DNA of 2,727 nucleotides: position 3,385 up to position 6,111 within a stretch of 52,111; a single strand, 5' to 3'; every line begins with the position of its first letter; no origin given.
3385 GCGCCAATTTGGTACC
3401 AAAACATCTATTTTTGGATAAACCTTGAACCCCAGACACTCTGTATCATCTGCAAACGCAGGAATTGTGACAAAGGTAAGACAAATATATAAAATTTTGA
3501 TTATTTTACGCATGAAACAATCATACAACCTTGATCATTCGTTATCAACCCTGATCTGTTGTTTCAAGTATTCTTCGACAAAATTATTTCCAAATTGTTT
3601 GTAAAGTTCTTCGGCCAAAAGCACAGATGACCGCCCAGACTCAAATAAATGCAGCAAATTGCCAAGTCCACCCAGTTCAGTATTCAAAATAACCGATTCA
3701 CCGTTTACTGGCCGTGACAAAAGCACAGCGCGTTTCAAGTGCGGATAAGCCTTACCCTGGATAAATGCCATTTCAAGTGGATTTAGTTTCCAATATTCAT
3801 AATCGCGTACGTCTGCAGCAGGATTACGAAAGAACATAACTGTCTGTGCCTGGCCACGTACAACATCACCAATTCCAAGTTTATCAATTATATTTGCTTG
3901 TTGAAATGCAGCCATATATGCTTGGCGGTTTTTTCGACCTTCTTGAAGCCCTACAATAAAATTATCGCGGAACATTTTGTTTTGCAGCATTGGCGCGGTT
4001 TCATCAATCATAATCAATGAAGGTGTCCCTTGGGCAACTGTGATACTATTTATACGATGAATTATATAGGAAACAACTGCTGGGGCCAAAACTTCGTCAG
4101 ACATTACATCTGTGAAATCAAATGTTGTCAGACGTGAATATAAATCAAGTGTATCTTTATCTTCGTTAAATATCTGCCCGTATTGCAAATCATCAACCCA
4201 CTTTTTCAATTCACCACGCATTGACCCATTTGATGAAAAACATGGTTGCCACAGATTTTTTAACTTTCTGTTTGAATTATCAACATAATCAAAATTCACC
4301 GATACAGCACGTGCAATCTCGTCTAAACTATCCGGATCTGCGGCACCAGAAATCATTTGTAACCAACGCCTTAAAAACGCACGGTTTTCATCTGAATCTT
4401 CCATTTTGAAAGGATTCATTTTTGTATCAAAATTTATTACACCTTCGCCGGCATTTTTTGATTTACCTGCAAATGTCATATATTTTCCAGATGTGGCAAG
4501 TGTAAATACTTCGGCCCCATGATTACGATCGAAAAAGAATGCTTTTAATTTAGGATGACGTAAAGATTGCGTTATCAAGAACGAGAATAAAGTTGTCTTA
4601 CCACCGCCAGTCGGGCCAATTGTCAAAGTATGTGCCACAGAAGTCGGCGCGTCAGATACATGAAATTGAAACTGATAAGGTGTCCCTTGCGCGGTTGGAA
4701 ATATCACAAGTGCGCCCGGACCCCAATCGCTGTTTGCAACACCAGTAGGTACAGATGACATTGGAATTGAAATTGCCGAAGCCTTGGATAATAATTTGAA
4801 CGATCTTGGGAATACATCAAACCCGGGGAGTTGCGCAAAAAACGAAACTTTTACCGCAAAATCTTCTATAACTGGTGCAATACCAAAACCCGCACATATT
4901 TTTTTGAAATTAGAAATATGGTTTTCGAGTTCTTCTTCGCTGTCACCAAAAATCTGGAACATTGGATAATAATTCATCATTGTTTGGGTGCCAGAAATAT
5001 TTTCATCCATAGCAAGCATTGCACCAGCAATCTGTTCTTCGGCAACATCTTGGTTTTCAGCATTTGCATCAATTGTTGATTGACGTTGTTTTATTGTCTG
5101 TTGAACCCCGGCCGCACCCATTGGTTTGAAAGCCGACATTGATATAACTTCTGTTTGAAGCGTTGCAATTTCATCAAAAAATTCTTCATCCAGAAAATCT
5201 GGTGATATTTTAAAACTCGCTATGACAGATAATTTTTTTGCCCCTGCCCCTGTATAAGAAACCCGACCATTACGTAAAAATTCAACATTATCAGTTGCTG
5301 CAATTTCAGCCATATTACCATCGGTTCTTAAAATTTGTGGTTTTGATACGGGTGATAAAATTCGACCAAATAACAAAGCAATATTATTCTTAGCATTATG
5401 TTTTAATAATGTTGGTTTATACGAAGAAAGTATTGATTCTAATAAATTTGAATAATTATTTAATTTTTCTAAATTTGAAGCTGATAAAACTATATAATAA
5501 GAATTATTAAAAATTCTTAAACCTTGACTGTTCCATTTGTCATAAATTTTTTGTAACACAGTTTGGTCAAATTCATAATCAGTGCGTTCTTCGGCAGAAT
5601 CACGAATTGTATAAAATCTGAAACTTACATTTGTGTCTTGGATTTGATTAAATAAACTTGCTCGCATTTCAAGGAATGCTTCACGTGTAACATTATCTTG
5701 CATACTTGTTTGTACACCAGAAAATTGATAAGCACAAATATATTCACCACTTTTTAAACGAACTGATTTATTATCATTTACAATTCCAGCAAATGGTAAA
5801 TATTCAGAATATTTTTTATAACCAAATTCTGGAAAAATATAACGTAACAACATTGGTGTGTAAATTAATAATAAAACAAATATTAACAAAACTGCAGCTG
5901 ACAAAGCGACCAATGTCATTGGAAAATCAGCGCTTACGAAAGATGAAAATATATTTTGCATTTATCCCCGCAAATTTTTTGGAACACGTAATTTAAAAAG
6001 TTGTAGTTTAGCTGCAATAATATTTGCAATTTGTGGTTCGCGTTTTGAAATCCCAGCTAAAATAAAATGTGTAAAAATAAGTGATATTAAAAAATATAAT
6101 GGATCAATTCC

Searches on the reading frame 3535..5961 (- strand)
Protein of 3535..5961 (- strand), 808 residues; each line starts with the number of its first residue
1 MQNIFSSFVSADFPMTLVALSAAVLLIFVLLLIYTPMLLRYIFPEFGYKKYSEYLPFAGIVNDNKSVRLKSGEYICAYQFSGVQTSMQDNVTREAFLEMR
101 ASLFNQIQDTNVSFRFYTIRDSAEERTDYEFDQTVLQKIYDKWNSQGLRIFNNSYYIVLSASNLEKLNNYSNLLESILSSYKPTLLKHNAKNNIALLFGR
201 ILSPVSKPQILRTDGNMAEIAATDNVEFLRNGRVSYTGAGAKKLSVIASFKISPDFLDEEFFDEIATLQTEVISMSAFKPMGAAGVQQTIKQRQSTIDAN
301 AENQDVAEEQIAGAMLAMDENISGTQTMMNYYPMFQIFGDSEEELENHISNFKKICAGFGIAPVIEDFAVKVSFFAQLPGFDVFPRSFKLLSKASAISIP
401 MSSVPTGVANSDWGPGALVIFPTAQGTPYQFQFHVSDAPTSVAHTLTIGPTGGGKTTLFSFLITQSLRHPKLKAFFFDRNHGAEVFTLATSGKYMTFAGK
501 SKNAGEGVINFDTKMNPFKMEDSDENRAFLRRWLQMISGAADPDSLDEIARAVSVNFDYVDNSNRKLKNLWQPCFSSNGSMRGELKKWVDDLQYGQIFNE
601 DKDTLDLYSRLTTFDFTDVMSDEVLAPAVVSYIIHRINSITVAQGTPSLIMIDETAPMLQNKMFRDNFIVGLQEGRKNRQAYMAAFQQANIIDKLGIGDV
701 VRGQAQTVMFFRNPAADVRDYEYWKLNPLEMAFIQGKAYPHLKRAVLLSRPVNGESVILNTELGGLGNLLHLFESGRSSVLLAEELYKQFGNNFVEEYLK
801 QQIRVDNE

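Call 63: search_protein_families(library=ncbifam, proteins=[window:3535-5961:-], max_evalue=1e-20)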
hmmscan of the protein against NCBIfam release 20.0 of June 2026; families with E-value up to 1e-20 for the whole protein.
window:3535-5961:- (808 aa): 6 families
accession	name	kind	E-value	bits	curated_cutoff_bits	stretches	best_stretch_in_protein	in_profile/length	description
TIGR00929.1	VirB4_CagE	subfamily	8.2e-105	351.7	643.1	1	261-802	258-788/792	VirB4 family type IV secretion/conjugal transfer ATPase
NF010473.0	PRK13898.1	equivalog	6.2e-60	203.1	1050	1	167-793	173-786/801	type IV secretion system ATPase VirB4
NF010427.0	PRK13853.1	equivalog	1.3e-42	145.7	957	1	238-793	229-772/789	type IV secretion system protein VirB4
NF010404.0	PRK13830.1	subfamily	3.1e-33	114.6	810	1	309-717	322-723/818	conjugal transfer protein TrbE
NF010447.0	PRK13873.1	equivalog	3.5e-33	114.6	1020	1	289-717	295-708/815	conjugal transfer protein TrbE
NF010466.0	PRK13891.1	subfamily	1.5e-27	95.8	1322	1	303-802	348-841/852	conjugal transfer protein TrbE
